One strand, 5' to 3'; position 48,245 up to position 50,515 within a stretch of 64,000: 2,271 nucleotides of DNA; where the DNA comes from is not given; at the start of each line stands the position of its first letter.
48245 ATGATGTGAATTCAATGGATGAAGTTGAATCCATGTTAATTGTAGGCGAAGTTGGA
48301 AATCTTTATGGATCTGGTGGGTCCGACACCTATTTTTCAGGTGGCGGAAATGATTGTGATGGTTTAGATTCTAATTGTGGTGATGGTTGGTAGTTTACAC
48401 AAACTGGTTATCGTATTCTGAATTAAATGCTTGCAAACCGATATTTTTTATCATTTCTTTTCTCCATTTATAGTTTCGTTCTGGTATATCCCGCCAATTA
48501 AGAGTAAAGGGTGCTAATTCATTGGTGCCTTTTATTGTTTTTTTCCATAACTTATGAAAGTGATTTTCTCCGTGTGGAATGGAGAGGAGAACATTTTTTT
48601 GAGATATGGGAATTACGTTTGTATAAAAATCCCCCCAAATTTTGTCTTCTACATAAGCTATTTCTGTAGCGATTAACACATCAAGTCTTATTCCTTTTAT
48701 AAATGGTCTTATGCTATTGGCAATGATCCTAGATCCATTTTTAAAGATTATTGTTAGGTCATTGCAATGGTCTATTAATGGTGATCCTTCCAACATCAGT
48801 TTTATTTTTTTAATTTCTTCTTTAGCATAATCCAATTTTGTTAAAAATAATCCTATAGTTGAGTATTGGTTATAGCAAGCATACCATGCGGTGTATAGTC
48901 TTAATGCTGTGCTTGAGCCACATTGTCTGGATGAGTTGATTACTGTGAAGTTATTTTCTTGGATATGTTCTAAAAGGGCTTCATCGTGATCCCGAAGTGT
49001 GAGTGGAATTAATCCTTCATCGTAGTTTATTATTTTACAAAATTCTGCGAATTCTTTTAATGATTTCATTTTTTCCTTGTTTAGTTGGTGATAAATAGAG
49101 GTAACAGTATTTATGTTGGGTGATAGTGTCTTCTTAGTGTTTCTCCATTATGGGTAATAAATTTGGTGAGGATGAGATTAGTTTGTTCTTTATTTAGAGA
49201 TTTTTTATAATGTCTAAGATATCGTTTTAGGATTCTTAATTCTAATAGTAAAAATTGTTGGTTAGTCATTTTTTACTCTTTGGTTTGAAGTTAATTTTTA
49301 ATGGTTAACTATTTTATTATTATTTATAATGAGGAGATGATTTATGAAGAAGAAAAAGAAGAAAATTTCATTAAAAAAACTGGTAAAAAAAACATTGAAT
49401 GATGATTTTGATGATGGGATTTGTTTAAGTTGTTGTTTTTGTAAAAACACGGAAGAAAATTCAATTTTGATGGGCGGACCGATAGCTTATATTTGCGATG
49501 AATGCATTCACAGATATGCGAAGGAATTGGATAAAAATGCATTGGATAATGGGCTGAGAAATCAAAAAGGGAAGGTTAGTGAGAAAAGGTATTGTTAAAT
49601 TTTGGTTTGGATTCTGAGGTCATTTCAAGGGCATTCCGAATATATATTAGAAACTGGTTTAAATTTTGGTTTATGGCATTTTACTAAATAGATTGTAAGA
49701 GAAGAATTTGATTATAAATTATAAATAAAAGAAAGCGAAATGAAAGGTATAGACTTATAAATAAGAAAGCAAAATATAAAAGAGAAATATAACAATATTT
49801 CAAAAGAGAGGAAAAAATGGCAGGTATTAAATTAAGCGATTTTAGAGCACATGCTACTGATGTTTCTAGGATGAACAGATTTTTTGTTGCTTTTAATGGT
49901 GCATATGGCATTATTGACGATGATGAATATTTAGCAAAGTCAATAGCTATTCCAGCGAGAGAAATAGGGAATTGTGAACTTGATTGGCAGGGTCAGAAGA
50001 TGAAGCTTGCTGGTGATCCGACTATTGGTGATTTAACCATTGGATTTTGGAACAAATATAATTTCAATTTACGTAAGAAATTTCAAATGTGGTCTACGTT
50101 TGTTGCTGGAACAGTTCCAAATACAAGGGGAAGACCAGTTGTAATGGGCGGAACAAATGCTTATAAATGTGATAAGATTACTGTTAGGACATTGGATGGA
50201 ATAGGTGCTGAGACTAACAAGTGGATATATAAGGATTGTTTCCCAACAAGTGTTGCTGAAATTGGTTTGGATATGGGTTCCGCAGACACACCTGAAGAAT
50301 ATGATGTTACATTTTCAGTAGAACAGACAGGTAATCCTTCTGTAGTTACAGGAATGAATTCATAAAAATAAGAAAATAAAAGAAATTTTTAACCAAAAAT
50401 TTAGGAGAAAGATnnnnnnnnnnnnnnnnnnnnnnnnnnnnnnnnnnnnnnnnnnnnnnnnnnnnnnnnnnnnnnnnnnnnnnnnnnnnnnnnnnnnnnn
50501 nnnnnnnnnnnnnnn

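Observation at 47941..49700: Minus-strand module: ATPase-only terminase paralog, upstream mini-ORF, iterated repeats and a ClpX zinc-finger-like gene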

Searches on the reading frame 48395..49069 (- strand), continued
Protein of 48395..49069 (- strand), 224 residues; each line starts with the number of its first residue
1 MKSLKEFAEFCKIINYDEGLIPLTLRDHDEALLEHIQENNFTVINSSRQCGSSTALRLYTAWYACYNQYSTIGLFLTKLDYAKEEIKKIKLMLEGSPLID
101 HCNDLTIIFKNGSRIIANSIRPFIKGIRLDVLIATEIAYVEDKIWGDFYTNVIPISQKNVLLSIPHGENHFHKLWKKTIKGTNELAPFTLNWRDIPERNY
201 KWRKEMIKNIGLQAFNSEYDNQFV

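Call 71: find_encoding_contigs(protein=P0021, flank=6000, max_places=2)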
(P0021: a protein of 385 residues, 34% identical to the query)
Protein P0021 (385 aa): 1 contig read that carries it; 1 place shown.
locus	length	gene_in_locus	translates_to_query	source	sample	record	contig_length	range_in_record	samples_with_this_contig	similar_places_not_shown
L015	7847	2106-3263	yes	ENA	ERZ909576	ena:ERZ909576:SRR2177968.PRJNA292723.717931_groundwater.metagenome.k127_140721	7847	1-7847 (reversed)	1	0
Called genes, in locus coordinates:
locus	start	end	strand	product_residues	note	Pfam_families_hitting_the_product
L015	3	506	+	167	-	?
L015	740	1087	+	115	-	-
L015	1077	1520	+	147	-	-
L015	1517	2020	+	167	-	-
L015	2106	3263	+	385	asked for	PF03237:Terminase_6N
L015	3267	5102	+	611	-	PF03237:Terminase_6N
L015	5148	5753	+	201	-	-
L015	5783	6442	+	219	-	-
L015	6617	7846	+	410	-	?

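Call 72: find_encoding_contigs(protein=P0143, flank=6000, max_places=2)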
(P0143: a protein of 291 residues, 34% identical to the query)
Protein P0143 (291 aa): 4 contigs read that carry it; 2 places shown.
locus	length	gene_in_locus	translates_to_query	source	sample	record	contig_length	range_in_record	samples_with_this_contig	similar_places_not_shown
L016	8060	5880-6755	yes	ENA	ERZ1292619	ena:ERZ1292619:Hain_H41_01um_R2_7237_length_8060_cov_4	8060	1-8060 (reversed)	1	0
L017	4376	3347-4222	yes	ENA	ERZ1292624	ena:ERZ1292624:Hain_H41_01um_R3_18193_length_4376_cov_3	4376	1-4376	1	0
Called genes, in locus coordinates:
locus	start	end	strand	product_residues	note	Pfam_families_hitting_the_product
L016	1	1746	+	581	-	?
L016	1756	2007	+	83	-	-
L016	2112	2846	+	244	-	-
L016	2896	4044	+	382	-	PF01743:PolyA_pol, PF12627:PolyA_pol_RNAbd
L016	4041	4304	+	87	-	-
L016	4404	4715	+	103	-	-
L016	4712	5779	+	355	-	PF08443:RimK (faint)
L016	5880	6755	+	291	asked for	PF03237:Terminase_6N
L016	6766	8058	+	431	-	?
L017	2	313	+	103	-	?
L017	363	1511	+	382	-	PF01743:PolyA_pol, PF12627:PolyA_pol_RNAbd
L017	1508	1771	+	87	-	-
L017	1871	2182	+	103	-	-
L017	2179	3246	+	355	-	PF08443:RimK (faint)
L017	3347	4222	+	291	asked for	PF03237:Terminase_6N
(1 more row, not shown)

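Call 80: get_annotated_region(hit=H1, flank=4000)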
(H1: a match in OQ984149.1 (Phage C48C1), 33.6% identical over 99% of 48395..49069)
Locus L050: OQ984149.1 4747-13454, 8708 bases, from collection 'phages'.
description: Phage C48C1, complete genome.
organism: Phage C48C1 (NCBI taxid 3053735)
taxonomy: Viruses; Duplodnaviria; Heunggongvirae; Uroviricota; Caudoviricetes; Kyanoviridae
host: -; source: -; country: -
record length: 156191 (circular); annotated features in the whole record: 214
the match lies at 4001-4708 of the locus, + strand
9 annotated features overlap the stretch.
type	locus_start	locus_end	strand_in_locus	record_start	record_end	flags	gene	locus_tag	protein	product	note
CDS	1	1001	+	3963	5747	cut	-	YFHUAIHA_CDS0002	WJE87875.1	structural protein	-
CDS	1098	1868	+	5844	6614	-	-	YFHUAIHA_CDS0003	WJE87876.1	head-tail adaptor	head-tail adaptor Ad2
CDS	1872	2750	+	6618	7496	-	-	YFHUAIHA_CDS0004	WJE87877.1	head closure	head closure Hc2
CDS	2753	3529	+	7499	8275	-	-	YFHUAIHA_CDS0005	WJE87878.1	tail sheath stabilizer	-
CDS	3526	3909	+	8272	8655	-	-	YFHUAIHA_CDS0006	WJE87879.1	terminase small subunit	-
CDS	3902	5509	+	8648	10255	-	-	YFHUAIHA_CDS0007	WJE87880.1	terminase large subunit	-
CDS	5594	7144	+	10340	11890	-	-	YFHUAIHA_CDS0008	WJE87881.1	tail sheath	-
CDS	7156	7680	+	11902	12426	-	-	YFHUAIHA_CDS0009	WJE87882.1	tail tube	-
CDS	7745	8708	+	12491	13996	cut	-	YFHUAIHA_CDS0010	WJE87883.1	portal protein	-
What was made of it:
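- In canonical T4-type genomes TerL sits next to sheath and tube (call 80), so a TerL fragment could travel with sheath/tube-linked mobile DNA.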

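Call 88: search_protein_families(library=phrogs, proteins=[L015:1517-2020:+, L015:1077-1520:+, L015:740-1087:+, L015:5148-5753:+, L016:4404-4715:+, L016:4041-4304:+, L013:5078-5869:+, L013:8658-9245:+, L008:9066-9914:+, L002:4797-5249:+], max_evalue=0.001)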
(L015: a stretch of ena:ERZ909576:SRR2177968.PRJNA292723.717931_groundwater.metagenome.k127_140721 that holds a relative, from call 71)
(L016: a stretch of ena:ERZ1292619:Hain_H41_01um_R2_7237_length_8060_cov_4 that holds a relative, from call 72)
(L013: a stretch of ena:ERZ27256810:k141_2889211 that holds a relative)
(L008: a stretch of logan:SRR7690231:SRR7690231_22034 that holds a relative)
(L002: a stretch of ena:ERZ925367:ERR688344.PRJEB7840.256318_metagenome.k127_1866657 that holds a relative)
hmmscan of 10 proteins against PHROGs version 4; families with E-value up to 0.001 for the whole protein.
L015:1517-2020:+ (167 aa): 0 families

L015:1077-1520:+ (147 aa): 0 families

L015:740-1087:+ (115 aa): 0 families

L015:5148-5753:+ (201 aa): 1 family
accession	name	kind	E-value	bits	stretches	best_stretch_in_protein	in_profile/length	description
phrog_11032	-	tail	7.4e-05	22.3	1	7-116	161-262/643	tail protein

L016:4404-4715:+ (103 aa): 0 families

L016:4041-4304:+ (87 aa): 0 families

L013:5078-5869:+ (263 aa): 1 family
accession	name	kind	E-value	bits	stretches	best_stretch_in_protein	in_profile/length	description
phrog_16701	-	other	5.9e-22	79.2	1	17-222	10-215/234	peptidase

L013:8658-9245:+ (195 aa): 0 families

L008:9066-9914:+ (282 aa): 0 families

L002:4797-5249:+ (150 aa): 0 families
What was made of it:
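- Closest known: Small terminase. Same: None of the upstream small ORFs scanned in three of these contigs matched a TerS family (call 88).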

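Call 93: search_protein_families(library=pfam, proteins=[P0071, P0124, P0101], max_evalue=10)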
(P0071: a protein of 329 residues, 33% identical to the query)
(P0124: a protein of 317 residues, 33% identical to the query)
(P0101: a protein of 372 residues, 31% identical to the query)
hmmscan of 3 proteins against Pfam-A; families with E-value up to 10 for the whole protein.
P0071 (329 aa): 3 families
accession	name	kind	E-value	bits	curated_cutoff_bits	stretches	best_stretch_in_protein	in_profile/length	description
PF03237.21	Terminase_6N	-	1.6e-18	67.6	22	1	119-312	1-202/215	Terminase large subunit, T4likevirus-type, N-terminal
PF05876.18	GpA_ATPase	-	0.029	14.5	25.6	1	114-219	26-137/247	Phage terminase large subunit gpA, ATPase domain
PF01402.27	RHH_1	-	0.06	13.8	20.5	1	3-38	1-36/39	Ribbon-helix-helix protein, copG family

P0124 (317 aa): 6 families
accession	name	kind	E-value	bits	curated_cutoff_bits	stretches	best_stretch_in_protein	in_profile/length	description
PF03237.21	Terminase_6N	-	1e-13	51.9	22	1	117-311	1-202/215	Terminase large subunit, T4likevirus-type, N-terminal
PF04466.19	Terminase_3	-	0.00027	21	23.2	1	118-266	7-155/201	Phage terminase large subunit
PF01402.27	RHH_1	-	0.0047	17.3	20.5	1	3-39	1-36/39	Ribbon-helix-helix protein, copG family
PF05876.18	GpA_ATPase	-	0.04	14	25.6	1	93-221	5-140/247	Phage terminase large subunit gpA, ATPase domain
PF12651.13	RHH_3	-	0.058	13.8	21.6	1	4-44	5-44/44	Ribbon-helix-helix domain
PF05127.21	NAT10_TcmA_helicase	-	0.068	13.5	22.7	1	132-255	15-126/176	RNA cytidine acetyltransferase NAT10/TcmA, helicase domain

P0101 (372 aa): 14 families
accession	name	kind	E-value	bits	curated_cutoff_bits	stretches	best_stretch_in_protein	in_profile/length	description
PF03354.21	TerL_ATPase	-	9.4e-07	29.1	23.7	1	56-186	26-160/178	Terminase large subunit, ATPase domain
PF07230.16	Portal_T4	-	2e-05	24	22.9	1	328-369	193-234/433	Bacteriophage T4-like portal protein (Gp20)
PF03237.21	Terminase_6N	-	8.2e-05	22.8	22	1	58-166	4-116/215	Terminase large subunit, T4likevirus-type, N-terminal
PF12728.13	HTH_17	-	0.00031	21.4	27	1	264-293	2-31/51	Helix-turn-helix domain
PF13411.12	MerR_1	-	0.00039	20.9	21.6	1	264-317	1-54/69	MerR HTH family regulatory protein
PF05876.18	GpA_ATPase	-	0.00099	19.3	25.6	1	28-161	2-143/247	Phage terminase large subunit gpA, ATPase domain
PF07068.17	Gp23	-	0.0048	16.8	24.4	1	311-339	170-198/376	Major capsid protein Gp23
PF00376.29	MerR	-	0.0077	16.5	28.2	1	265-287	1-23/38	MerR family regulatory protein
PF01381.28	HTH_3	-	0.038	14.5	23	1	262-283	8-29/55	Helix-turn-helix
PF13518.12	HTH_28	-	0.048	14.2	25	1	263-284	12-33/52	Helix-turn-helix domain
PF12964.13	DUF3853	-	0.063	13.9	22.1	1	261-290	44-73/97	Protein of unknown function (DUF3853)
PF04723.20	GRDA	-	0.11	12.8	22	1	6-67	20-81/147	Glycine reductase complex selenoprotein A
PF13384.12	HTH_23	-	0.11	12.8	24.6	1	268-284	22-38/50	Homeodomain-like domain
PF20432.4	Xre-like-HTH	-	0.19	12.5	25.8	1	254-284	14-43/63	Antitoxin Xre-like helix-turn-helix domain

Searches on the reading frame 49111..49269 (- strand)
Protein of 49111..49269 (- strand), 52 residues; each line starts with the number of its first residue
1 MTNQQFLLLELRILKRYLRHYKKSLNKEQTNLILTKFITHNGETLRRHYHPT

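Call 6: search_protein_families(library=pfam, proteins=[window:49111-49269:-], max_evalue=0.1)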
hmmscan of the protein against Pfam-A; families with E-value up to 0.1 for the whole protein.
window:49111-49269:- (52 aa): 0 families

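Call 7: search_protein_families(library=phrogs, proteins=[window:49111-49269:-], max_evalue=0.1)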
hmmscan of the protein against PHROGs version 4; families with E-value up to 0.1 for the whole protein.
window:49111-49269:- (52 aa): 1 family
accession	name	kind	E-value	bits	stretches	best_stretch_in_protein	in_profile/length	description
phrog_16480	-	unknown function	0.024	15.5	1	11-46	10-45/74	-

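Call 37: search_protein_families(library=padloc, proteins=[window:49111-49269:-], max_evalue=0.01)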
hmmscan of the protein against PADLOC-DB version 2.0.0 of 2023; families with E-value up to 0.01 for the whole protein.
window:49111-49269:- (52 aa): 0 families

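Call 38: search_protein_families(library=ncbifam, proteins=[window:49111-49269:-], max_evalue=0.01)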
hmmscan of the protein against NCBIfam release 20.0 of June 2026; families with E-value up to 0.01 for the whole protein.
window:49111-49269:- (52 aa): 0 families

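Call 93: search_protein_families(library=pfam, proteins=[window:49111-49269:-], max_evalue=10)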
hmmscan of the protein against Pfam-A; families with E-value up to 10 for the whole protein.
window:49111-49269:- (52 aa): 4 families
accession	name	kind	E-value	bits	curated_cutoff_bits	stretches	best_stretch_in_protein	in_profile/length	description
PF23837.1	DUF7207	-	0.12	12.7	27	1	9-39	35-64/120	Family of unknown function (DUF7207)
PF18982.5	JetA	-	0.14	11.1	26.2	1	3-51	132-182/434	Wadjet protein JetA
PF23885.1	DUF7238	-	0.15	12.6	27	1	12-46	28-62/112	Family of unknown function (DUF7238)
PF13867.11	SAP30_Sin3_bdg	-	0.62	10.8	22.2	1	9-30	1-22/53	Sin3 binding region of histone deacetylase complex subunit SAP30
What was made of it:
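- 49111..49269 (-): 52-aa basic ORF upstream of the paralog; probably not a gene. The region 49070-49343 is better read as the divergent 5' region of the paralog gene and the ZBD gene. No family hit (calls 6, 7, 93).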

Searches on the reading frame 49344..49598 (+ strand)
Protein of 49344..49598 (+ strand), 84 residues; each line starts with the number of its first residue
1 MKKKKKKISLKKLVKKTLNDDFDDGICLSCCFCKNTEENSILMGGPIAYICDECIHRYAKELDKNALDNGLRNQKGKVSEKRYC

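Call 6: search_protein_families(library=pfam, proteins=[window:49344-49598:+], max_evalue=0.1)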
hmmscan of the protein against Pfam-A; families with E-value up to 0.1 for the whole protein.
window:49344-49598:+ (84 aa): 2 families
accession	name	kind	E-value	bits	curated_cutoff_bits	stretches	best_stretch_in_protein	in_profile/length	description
PF06689.19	zf-C4_ClpX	-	1.2e-05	25.5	27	1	29-57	2-32/39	ClpX C4-type zinc finger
PF05180.17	zf-DNL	-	0.021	15.2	27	0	47-70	2-25/64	DNL zinc finger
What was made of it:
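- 49344..49598 (+): 84-aa free-standing ClpX-type C4 zinc-binding domain (C30-x2-C33...C51-x2-C54) with a poly-Lys N-terminus; RBS GAGGAG. Pfam zf-C4_ClpX E 1.2e-5, 25.5 bits against cut-off 27 (call 6).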

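Call 7: search_protein_families(library=phrogs, proteins=[window:49344-49598:+], max_evalue=0.1)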
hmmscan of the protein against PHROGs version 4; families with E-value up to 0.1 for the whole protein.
window:49344-49598:+ (84 aa): 4 families
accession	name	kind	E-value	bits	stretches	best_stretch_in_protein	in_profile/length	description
phrog_6797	-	unknown function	0.0025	19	1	10-58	48-95/107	-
phrog_12435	-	other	0.02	15.9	1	30-56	8-35/65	protease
phrog_21896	-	unknown function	0.024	16.1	1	30-62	5-38/89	-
phrog_4681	-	moron, auxiliary metabolic gene and host takeover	0.073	14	0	29-65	51-86/87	antitoxin from a toxin-antitoxin system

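Call 37: search_protein_families(library=padloc, proteins=[window:49344-49598:+], max_evalue=0.01)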
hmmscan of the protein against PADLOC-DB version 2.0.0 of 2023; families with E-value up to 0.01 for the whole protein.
window:49344-49598:+ (84 aa): 0 families

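Call 38: search_protein_families(library=ncbifam, proteins=[window:49344-49598:+], max_evalue=0.01)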
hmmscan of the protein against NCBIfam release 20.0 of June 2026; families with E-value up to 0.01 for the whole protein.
window:49344-49598:+ (84 aa): 2 families
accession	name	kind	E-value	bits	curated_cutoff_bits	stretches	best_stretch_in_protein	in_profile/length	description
NF003745.1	PRK05342.1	equivalog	0.00025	20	359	1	28-69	6-48/418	ATP-dependent Clp protease ATP-binding subunit ClpX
TIGR00382.1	clpX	equivalog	0.0011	18.1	370.75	1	27-68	8-50/414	ATP-dependent protease ATP-binding subunit ClpX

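Call 62: find_homologous_proteins(query=window:49344-49598:+, max_evalue=0.001)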
Query window:49344-49598:+ (84 aa): 1 proteins with E <= 0.001 among 3 candidates.
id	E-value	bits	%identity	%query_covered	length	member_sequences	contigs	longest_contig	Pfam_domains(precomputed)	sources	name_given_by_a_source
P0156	2.7e-49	182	100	100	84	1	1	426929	PF06689.20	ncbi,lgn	-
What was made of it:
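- Closest known: ClpX N-terminal zinc-binding domain. Different: It has no homolog in 5.8 billion clusters by word search (call 62).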

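Call 63: search_solved_structures(query=window:49344-49598:+, max_evalue=1, show_alignments=2)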
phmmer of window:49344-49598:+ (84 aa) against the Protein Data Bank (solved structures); distinct sequences matched with E-value up to 1: 9.
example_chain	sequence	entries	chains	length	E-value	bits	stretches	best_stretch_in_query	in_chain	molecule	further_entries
2ds7_A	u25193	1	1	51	0.00015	24.9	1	24-56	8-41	ATP-dependent Clp protease ATP-binding subunit clpX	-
2ds5_A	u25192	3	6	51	0.00021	24.4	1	24-56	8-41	ATP-dependent Clp protease ATP-binding subunit clpX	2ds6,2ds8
1ovx_A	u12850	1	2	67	0.00025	24.2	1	24-56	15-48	ATP-dependent Clp protease ATP-binding subunit clpX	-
6sfw_O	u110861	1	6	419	0.0007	22.8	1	23-57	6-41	ATP-dependent Clp protease ATP-binding subunit ClpX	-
9ndj_F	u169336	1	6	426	0.0025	21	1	22-56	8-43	ATP-dependent Clp protease ATP-binding subunit ClpX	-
8e91_A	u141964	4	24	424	0.004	20.3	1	24-56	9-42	ATP-dependent Clp protease ATP-binding subunit ClpX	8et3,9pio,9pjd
7ae7_a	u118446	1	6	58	0.28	14.4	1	9-43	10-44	Protein ShdD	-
7ae4_a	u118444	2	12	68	0.42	13.9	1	9-43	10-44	Protein ShdD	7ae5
6vfs_E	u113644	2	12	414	0.69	13.2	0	29-68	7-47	ATP-dependent Clp protease ATP-binding subunit ClpX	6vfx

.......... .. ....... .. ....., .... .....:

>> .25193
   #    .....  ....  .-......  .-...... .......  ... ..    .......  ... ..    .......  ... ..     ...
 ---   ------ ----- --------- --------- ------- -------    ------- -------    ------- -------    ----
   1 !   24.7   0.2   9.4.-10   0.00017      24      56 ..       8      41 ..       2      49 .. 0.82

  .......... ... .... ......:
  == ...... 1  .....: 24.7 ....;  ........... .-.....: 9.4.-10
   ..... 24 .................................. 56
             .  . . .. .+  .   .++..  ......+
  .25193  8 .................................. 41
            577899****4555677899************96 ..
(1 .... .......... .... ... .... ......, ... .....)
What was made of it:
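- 49344..49598 (+): NCBIfam ClpX N-terminus E 2.5e-4 (call 38). phmmer to E. coli ClpX ZBD structures 2DS7/2DS5/1OVX E 1.5e-4, with the six best PDB hits all ClpX (call 63).
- On ClpX zinc-binding domain (zf-C4_ClpX): Alignment to 2DS7/2DS5/1OVX, E 1.5e-4 (call 63). Supported independently by NCBIfam ClpX models (call 38) and by PDB hits (call 63).
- Closest known: ClpX N-terminal zinc-binding domain. Same: The C-x2-C...C-x2-C spacing and the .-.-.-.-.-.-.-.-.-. core align with E. coli ClpX residues ~8-41 (call 63).
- Unit C: calls 6, 38, 63.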

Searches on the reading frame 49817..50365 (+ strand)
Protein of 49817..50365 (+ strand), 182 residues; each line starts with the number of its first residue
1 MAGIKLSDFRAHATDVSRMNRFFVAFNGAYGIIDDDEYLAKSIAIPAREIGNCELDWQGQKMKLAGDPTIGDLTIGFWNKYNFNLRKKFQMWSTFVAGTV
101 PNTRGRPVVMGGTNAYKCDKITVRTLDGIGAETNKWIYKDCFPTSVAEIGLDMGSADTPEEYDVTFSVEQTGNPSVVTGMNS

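Call 6: search_protein_families(library=pfam, proteins=[window:49817-50365:+], max_evalue=0.1)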
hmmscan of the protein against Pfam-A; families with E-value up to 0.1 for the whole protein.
window:49817-50365:+ (182 aa): 0 families

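Call 7: search_protein_families(library=phrogs, proteins=[window:49817-50365:+], max_evalue=0.1)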
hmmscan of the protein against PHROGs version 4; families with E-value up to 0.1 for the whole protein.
window:49817-50365:+ (182 aa): 4 families
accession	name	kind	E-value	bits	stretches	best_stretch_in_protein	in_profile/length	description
phrog_45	-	tail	6.1e-27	95.7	1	3-169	75-250/350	tail tube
phrog_4542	-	tail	1.1e-07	32.5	1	9-158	18-166/214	tail tube protein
phrog_3629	-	tail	6.4e-07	29.8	1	41-171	81-204/313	tail tube protein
phrog_36989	-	unknown function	0.043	15.1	1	60-120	6-63/104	-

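Call 51: find_related_loci(query=window:49817-50365:+, collection=viral_contigs, flank=10000)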
Query window:49817-50365:+ (182 aa) in viral_contigs; peptide patterns used: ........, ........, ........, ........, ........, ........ (x = any residue, [..] = any of these).
8 stretches matched a pattern, but none encodes a relative of the query by tblastn (E <= 1e-3).
